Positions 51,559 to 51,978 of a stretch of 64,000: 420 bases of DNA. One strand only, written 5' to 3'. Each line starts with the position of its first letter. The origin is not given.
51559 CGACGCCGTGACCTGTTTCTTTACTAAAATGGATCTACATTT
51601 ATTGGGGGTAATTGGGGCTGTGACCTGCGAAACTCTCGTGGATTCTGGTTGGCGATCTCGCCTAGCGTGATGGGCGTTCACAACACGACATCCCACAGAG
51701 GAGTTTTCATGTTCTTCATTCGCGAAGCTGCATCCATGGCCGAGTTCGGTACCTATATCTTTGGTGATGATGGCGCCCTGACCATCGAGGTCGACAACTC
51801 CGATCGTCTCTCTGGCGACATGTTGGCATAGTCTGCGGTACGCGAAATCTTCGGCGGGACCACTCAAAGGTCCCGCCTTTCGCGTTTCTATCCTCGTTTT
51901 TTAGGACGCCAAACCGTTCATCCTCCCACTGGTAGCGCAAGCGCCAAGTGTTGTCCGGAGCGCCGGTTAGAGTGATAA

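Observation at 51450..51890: Standalone 40-aa acidic ORF with strong RBS and its own terminator, preceded by direct repeats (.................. x2)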

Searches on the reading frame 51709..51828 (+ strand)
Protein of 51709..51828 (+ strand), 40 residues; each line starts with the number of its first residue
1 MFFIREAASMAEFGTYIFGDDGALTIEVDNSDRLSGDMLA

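Call 5: search_protein_families(library=pfam, proteins=[window:51709-51828:+], max_evalue=10)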
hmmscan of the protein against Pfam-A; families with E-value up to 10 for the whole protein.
seq(40 aa): 0 families

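Call 6: search_protein_families(library=ncbifam, proteins=[window:51709-51828:+], max_evalue=10)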
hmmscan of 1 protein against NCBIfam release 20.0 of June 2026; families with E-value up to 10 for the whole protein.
seq(40 aa): 0 families

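Call 7: find_homologous_proteins(query=window:51709-51828:+, max_evalue=10)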
Query seq(40 aa) (40 aa): 1 proteins with E <= 10 among 1 candidates.
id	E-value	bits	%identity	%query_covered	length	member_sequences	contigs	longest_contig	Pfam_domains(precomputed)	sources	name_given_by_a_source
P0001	8.9e-17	75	98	100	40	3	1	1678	-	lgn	-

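Call 16: search_protein_representatives(protein=window:51709-51828:+)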
Query: 40 residues. Proteins with E-value up to 0.001 (for the whole library): 11; up to 1e-10: 3; up to 1e-30: 1. The best 11 are listed.
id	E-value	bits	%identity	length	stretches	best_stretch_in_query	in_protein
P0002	2.0e-35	130.4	48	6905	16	11-33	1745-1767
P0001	2.8e-17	75.4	98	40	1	1-40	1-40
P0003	4.9e-12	59.5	28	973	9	2-32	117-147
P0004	2.2e-09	51.5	45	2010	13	14-38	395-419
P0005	4.4e-08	47.5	52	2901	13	13-33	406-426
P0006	3.3e-06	41.8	52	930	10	12-32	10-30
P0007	1.3e-04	37.0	37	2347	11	6-40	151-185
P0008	1.6e-04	36.7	41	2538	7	6-39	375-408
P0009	3.9e-04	35.6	55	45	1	2-39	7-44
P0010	5.5e-04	35.1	37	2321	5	6-35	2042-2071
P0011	8.3e-04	34.6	48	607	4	7-27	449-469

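Call 24: find_homologous_proteins(query=A1, max_evalue=10)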
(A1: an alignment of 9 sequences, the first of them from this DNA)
Query A1 (9 sequences) (40 aa, profile of the alignment): 25 proteins with E <= 10 among 38 candidates.
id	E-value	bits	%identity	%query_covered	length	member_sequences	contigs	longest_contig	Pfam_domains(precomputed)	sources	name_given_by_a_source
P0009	2.7e-17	80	57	93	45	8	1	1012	-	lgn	-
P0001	4.3e-15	73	98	100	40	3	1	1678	-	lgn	-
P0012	5.3e-15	73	51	98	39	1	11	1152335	-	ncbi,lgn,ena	-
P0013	1.7e-14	71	32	55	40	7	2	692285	-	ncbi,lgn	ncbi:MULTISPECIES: hypothetical protein [unclassified Corynebacterium]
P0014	2.4e-14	70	35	78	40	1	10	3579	-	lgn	-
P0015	2.6e-14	70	48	63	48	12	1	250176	-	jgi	-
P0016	4.5e-14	70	38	73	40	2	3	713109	-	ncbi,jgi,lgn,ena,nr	ncbi:hypothetical protein [Corynebacterium kalidii]|jgi:hypothetical protein|nr:hypothetical protein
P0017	6.6e-14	69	45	73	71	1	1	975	-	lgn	-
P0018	1.0e-13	68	56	98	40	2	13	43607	-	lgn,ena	-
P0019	3.8e-13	67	56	98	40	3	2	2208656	-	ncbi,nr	ncbi:hypothetical protein [Corynebacterium anserum]|nr:hypothetical protein [Corynebacterium anserum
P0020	1.4e-12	65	54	98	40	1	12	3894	-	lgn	-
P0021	2.1e-12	64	54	33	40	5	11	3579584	-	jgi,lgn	jgi:hypothetical protein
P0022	1.3e-11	62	40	63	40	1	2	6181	-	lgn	-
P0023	2.2e-11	61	41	43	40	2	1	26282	-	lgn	-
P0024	8.1e-11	59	47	43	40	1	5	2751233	-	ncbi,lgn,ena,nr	ncbi:hypothetical protein [Corynebacterium terpenotabidum]|nr:hypothetical protein [Corynebacterium 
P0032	5.8e-9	53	-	-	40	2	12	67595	-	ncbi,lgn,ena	ncbi:hypothetical protein [Corynebacterium variabile]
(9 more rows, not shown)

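Call 25: find_related_loci(query=A1, collection=metagenome_contigs, flank=6000)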
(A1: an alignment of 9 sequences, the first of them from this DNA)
Query A1 (40 aa) in metagenome_contigs; peptide patterns used: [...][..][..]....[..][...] (x = any residue, [..] = any of these).
267 stretches matched a pattern; 5 encode a relative of the query (tblastn E <= 1e-3); 5 distinct loci.
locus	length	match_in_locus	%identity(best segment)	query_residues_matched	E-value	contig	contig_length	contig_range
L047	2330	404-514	57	3-39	5e-11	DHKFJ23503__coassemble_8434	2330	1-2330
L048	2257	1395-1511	54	1-39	3e-10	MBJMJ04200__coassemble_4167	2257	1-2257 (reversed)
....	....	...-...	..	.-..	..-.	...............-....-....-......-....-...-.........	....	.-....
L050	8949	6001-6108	42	10-40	1e-5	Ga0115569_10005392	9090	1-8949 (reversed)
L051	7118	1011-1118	42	10-40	1e-5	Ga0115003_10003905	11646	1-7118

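Call 27: find_encoding_contigs(protein=P0001, flank=6000, max_places=3)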
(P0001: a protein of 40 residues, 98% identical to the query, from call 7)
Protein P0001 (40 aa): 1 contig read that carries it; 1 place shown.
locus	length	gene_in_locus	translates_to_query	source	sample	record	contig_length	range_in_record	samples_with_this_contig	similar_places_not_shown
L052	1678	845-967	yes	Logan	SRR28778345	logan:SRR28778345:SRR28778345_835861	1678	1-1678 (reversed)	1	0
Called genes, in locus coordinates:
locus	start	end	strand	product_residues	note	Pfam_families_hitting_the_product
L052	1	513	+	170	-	?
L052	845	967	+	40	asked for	-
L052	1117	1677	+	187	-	?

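Call 28: find_encoding_contigs(protein=P0019, flank=6000, max_places=2)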
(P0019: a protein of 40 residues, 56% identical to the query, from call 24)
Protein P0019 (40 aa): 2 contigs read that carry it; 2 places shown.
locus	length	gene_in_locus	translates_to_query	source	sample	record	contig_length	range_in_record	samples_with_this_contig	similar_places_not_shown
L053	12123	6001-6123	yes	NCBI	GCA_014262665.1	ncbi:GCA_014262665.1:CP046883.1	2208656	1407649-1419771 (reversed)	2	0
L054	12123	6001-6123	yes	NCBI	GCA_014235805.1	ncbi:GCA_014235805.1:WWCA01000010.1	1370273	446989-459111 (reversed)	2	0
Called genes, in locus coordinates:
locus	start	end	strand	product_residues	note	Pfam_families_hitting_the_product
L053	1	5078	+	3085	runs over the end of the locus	PF22690:FAS_AT_central, PF08354:Fas1-AflB-like_hel, PF18094:SBS_FAS, PF01575:MaoC_dehydratas, PF00698:Acyl_transf_1, PF00109:ketoacyl-synt, PF02801:Ketoacyl-synt_C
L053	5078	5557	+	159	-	PF01648:ACPS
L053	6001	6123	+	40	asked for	-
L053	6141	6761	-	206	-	PF00072:Response_reg, PF00196:GerE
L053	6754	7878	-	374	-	PF07730:HisKA_3, PF02518:HATPase_c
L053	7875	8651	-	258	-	-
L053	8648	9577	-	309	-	PF00005:ABC_tran, PF13304:AAA_21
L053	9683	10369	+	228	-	PF00929:RNase_T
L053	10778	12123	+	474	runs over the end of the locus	PF00375:SDF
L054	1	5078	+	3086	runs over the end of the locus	PF22690:FAS_AT_central, PF08354:Fas1-AflB-like_hel, PF18094:SBS_FAS, PF01575:MaoC_dehydratas, PF00698:Acyl_transf_1, PF00109:ketoacyl-synt, PF02801:Ketoacyl-synt_C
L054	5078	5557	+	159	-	PF01648:ACPS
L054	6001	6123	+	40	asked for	-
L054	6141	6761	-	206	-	PF00072:Response_reg, PF00196:GerE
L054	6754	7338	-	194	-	PF07730:HisKA_3, PF02518:HATPase_c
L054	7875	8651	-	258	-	PF12698:ABC2_membrane_3 (weak)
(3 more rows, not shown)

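Call 29: find_encoding_contigs(protein=P0018, flank=6000, max_places=2)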
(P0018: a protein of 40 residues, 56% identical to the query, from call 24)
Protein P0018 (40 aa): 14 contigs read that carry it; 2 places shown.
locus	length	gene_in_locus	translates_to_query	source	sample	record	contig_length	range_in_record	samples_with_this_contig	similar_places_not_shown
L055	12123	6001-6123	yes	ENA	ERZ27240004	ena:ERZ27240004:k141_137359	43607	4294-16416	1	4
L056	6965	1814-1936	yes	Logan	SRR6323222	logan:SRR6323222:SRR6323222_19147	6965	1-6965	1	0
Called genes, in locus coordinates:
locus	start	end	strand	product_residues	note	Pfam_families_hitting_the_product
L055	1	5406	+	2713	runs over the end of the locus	PF08354:Fas1-AflB-like_hel, PF18094:SBS_FAS, PF01575:MaoC_dehydratas, PF00698:Acyl_transf_1, PF00109:ketoacyl-synt, PF02801:Ketoacyl-synt_C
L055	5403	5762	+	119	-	PF01648:ACPS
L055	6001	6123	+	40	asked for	-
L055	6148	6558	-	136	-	PF00196:GerE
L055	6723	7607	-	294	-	PF07730:HisKA_3, PF02518:HATPase_c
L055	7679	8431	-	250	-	PF01061:ABC2_membrane (weak)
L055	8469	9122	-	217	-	PF00005:ABC_tran, PF13304:AAA_21 (faint)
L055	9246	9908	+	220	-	PF00929:RNase_T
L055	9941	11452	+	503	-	PF00291:PALP, PF00585:Thr_dehydrat_C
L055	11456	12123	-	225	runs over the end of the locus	-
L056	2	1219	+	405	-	?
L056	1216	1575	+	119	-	PF01648:ACPS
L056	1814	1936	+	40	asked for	-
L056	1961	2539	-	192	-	PF00072:Response_reg, PF00196:GerE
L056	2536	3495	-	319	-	PF07730:HisKA_3, PF02518:HATPase_c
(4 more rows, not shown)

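Call 30: find_encoding_contigs(protein=P0024, flank=7000, max_places=1)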
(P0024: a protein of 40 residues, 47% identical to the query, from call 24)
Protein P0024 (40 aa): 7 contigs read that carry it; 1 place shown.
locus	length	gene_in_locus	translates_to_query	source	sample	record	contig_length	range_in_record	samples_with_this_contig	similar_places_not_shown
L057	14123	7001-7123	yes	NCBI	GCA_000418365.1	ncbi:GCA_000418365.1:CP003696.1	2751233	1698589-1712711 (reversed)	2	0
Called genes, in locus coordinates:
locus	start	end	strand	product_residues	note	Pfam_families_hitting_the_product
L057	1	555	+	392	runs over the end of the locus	PF00266:Aminotran_5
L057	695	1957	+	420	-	PF02661:Fic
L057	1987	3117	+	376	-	PF03054:tRNA_Me_trans, PF20259:tRNA_Me_trans_M, PF20258:tRNA_Me_trans_C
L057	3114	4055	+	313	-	-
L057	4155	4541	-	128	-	PF03992:ABM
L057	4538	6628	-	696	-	PF22745:Nlig-Ia, PF01653:DNA_ligase_aden, PF03120:OB_DNA_ligase, PF03119:DNA_ligase_ZBD, PF12826:HHH_2, PF00533:BRCT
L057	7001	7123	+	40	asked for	-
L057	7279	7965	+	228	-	PF00929:RNase_T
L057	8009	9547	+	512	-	PF00291:PALP, PF00585:Thr_dehydrat_C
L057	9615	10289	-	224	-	-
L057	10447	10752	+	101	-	PF02686:GatC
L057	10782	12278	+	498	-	PF01425:Amidase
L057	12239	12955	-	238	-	PF00440:TetR_N (weak)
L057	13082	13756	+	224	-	PF00293:NUDIX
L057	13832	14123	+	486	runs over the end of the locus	PF00083:Sugar_tr, PF07690:MFS_1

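Call 31: find_encoding_contigs(protein=P0032, flank=7000, max_places=1)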
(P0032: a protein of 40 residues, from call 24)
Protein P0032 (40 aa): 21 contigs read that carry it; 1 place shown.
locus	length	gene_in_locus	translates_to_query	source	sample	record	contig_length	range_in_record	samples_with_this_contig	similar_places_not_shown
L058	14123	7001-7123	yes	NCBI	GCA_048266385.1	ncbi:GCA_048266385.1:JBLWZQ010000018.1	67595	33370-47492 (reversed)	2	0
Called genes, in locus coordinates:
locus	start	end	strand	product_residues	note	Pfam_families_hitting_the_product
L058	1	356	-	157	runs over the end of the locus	-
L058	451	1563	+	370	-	PF03054:tRNA_Me_trans, PF20259:tRNA_Me_trans_M, PF20258:tRNA_Me_trans_C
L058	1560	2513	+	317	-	-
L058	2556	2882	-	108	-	PF03992:ABM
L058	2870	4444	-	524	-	PF00005:ABC_tran, PF02463:SMC_N (faint), PF13191:AAA_16 (faint), PF13555:AAA_29 (faint), PF13401:AAA_22 (faint), PF13304:AAA_21 (weak), PF00005:ABC_tran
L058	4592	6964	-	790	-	PF22745:Nlig-Ia, PF01653:DNA_ligase_aden, PF03120:OB_DNA_ligase, PF03119:DNA_ligase_ZBD, PF12826:HHH_2, PF00533:BRCT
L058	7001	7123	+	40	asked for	-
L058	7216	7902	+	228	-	PF00929:RNase_T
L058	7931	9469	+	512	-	PF00291:PALP, PF00585:Thr_dehydrat_C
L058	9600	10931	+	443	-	-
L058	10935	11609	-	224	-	-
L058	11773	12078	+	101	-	PF02686:GatC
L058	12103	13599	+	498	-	PF01425:Amidase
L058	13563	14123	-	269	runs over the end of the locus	PF00440:TetR_N (weak)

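Call 32: find_encoding_contigs(protein=P0016, flank=7000, max_places=1)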
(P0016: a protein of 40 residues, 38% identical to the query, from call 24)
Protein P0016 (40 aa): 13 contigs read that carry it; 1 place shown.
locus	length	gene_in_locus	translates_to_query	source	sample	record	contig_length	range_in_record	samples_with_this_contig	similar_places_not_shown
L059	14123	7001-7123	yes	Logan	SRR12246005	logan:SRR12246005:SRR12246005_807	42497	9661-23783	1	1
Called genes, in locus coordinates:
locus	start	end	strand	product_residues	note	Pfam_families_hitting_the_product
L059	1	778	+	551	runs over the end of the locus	PF00999:Na_H_Exchanger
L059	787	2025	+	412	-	PF00266:Aminotran_5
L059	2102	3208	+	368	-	PF03054:tRNA_Me_trans, PF20259:tRNA_Me_trans_M, PF20258:tRNA_Me_trans_C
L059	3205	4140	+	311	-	-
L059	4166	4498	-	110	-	PF03992:ABM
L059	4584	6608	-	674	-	PF22745:Nlig-Ia, PF01653:DNA_ligase_aden, PF03120:OB_DNA_ligase, PF03119:DNA_ligase_ZBD, PF12826:HHH_2, PF00533:BRCT, PF12738:PTCB-BRCT (faint)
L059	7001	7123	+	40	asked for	-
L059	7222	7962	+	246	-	PF00929:RNase_T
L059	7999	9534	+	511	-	PF00291:PALP, PF00585:Thr_dehydrat_C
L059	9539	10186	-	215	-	-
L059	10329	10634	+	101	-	PF02686:GatC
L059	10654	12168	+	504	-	PF01425:Amidase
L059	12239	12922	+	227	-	PF00293:NUDIX, PF14815:NUDIX_4 (faint)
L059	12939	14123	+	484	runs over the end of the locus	PF00083:Sugar_tr, PF07690:MFS_1, PF05977:MFS_3 (weak), PF07690:MFS_1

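Call 36: search_solved_structures(query=A2, max_evalue=10, show_alignments=3)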
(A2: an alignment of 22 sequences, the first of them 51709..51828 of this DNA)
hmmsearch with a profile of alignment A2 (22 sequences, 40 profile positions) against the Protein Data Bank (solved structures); distinct sequences matched with E-value up to 10: 6.
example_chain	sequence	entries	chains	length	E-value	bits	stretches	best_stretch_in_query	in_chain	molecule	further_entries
3heb_A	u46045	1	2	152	0.28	14.2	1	8-26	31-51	Response regulator receiver domain protein (CheY)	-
9if4_A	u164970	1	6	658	0.35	13.9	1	18-29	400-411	ATP-dependent Clp protease ATP-binding subunit ClpC1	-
8ycx_A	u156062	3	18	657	0.38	13.8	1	18-29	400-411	ATP-dependent Clp protease ATP-binding subunit ClpC1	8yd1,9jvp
8a8u_A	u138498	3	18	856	0.66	13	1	18-29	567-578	ATP-dependent Clp protease ATP-binding subunit ClpC1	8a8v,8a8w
3f65_A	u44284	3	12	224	1.8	11.6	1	16-36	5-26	Chaperone protein faeE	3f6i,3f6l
2fel_A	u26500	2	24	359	5.1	10.2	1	5-33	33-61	3-carboxy-cis,cis-muconate lactonizing enzyme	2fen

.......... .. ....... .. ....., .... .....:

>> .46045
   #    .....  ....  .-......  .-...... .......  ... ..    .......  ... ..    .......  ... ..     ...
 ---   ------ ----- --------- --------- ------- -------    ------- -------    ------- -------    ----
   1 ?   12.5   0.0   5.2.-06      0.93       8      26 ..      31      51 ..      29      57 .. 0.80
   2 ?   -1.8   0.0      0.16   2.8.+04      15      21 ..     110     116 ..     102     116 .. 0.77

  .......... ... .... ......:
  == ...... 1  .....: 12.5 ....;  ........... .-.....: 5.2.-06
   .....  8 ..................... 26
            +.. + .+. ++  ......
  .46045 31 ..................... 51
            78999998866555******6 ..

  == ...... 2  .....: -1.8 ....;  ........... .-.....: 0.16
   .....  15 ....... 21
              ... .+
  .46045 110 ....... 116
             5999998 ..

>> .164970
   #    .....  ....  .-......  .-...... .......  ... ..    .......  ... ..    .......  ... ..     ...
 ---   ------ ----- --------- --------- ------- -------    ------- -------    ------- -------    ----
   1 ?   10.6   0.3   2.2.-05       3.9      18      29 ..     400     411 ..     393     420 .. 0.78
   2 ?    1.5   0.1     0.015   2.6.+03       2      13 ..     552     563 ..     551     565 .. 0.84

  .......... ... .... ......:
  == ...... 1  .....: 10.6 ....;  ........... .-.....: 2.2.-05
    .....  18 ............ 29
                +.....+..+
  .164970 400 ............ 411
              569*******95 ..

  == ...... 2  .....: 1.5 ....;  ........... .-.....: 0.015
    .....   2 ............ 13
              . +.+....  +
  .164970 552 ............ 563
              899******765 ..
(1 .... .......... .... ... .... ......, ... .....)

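Call 37: search_protein_families(library=pfam, alignment_id=A2, max_evalue=10)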
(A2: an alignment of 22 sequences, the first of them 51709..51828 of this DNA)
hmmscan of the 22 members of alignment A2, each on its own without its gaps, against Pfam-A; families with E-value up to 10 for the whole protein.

A. member 1, window:51709-51828:+ (40 aa): 0 families

B. families by the number of members that match (of 22 scanned): 1 family
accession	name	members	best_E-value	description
PF18882.5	DUF5647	1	0.039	Family of unknown function (DUF5647)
